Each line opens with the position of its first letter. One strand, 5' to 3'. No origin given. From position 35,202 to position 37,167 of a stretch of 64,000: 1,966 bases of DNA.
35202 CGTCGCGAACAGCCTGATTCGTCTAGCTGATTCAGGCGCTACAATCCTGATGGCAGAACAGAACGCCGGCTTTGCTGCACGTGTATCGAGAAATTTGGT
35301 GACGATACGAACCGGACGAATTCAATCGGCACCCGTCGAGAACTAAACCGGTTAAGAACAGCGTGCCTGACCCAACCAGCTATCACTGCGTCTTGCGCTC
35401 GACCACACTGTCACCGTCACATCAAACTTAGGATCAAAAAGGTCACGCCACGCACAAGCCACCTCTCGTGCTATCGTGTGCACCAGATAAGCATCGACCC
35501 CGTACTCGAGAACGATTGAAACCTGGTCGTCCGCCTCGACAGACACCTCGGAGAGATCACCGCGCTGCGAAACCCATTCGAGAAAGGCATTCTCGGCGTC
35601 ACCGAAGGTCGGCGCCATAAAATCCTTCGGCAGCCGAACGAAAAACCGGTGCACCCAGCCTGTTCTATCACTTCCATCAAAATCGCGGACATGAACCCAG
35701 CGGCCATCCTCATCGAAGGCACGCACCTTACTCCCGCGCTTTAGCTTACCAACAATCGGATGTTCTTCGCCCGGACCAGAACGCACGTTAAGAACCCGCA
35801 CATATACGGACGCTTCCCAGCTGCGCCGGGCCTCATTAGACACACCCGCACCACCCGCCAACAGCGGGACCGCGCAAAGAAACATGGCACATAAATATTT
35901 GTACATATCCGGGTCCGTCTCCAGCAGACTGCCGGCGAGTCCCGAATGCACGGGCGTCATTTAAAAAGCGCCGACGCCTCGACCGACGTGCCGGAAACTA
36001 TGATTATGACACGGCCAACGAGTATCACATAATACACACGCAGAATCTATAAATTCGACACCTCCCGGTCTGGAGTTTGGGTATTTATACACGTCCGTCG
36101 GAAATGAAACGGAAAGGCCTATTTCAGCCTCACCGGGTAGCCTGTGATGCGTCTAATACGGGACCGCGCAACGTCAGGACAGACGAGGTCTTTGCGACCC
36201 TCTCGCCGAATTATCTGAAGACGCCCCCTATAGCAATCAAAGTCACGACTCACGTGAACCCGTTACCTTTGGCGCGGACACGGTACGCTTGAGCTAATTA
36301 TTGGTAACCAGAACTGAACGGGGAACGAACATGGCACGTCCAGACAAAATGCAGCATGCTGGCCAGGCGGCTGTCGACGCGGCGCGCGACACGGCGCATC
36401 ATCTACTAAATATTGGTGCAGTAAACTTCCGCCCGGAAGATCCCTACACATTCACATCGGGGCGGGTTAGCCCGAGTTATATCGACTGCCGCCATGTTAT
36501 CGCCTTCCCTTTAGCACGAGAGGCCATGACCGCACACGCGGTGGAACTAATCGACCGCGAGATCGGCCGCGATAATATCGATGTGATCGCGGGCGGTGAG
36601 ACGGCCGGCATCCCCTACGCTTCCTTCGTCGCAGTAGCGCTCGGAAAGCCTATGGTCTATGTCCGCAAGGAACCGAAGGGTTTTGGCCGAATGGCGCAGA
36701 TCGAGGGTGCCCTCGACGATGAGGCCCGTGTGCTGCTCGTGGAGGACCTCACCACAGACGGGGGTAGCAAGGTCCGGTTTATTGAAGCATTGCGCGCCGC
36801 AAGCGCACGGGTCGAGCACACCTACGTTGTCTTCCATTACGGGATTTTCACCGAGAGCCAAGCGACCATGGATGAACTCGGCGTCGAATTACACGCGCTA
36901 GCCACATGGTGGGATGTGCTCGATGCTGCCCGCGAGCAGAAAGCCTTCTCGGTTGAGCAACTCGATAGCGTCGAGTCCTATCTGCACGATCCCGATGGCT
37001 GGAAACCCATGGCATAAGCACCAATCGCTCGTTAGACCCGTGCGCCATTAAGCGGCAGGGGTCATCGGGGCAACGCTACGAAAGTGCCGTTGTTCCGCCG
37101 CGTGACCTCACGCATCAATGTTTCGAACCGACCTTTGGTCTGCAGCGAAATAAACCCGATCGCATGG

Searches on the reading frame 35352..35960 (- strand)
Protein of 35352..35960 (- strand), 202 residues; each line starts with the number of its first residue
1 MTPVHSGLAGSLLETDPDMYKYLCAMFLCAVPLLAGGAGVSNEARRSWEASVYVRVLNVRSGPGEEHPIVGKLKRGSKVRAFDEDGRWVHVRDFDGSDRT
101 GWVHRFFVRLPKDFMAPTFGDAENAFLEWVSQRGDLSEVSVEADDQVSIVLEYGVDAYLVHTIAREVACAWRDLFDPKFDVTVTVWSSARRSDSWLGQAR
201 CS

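Call 88: search_protein_families(library=ncbifam, proteins=[window:35352-35960:-], max_evalue=0.00001)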
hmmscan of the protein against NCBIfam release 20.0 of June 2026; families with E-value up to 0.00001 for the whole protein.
window:35352-35960:- (202 aa): 1 family
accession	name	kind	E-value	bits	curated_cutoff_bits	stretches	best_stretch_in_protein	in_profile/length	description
TIGR04211.1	SH3_and_anchor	equivalog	1.3e-07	31.5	65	1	58-106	9-56/198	TIGR04211 family SH3 domain-containing protein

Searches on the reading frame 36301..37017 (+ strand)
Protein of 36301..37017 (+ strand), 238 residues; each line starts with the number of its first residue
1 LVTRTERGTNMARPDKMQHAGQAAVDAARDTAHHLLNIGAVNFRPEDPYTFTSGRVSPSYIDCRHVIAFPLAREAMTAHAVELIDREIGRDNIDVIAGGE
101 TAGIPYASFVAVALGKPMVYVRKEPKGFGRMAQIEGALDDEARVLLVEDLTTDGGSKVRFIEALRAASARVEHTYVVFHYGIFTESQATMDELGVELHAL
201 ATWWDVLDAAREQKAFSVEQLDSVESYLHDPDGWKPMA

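Call 88: search_protein_families(library=ncbifam, proteins=[window:36301-37017:+], max_evalue=0.00001)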
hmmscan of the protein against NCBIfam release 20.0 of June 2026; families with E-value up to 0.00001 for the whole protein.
window:36301-37017:+ (238 aa): 12 families
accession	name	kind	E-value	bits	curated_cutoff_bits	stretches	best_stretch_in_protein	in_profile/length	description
NF001729.0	PRK00455.1-3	equivalog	7.8e-92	306.8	245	1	25-235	10-220/231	orotate phosphoribosyltransferase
TIGR00336.1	pyrE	equivalog_domain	1e-31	110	106.8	1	34-203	2-170/173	orotate phosphoribosyltransferase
NF004034.0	PRK05500.1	equivalog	5.7e-16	58.1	656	1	26-222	285-472/478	bifunctional orotidine-5'-phosphate decarboxylase/orotate phosphoribosyltransferase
NF010382.0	PRK13809.1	equivalog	6.3e-13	48.6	208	1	32-222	14-197/210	orotate phosphoribosyltransferase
TIGR01367.1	pyrE_Therm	equivalog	2e-09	37.4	150.25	1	48-200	16-159/187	orotate phosphoribosyltransferase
NF040646.1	HPT_Archaea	equivalog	4.2e-08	33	200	1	72-200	34-171/184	hypoxanthine/guanine phosphoribosyltransferase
NF002635.0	PRK02304.1-4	subfamily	6.4e-08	32.3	146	1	74-200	36-171/188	adenine phosphoribosyltransferase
NF002636.0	PRK02304.1-5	equivalog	1.6e-07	31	125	0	72-182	34-158/176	adenine phosphoribosyltransferase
TIGR01090.1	apt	equivalog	1.3e-06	28.6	185.85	0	75-126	29-80/169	adenine phosphoribosyltransferase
NF006671.0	PRK09219.1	equivalog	1.7e-06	27.6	177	0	91-201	49-176/192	xanthine phosphoribosyltransferase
NF002634.0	PRK02304.1-3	equivalog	5.2e-06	26.3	170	0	79-126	42-89/182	adenine phosphoribosyltransferase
NF002620.0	PRK02277.1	subfamily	6.4e-06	26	115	1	81-178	74-178/201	orotate phosphoribosyltransferase-like protein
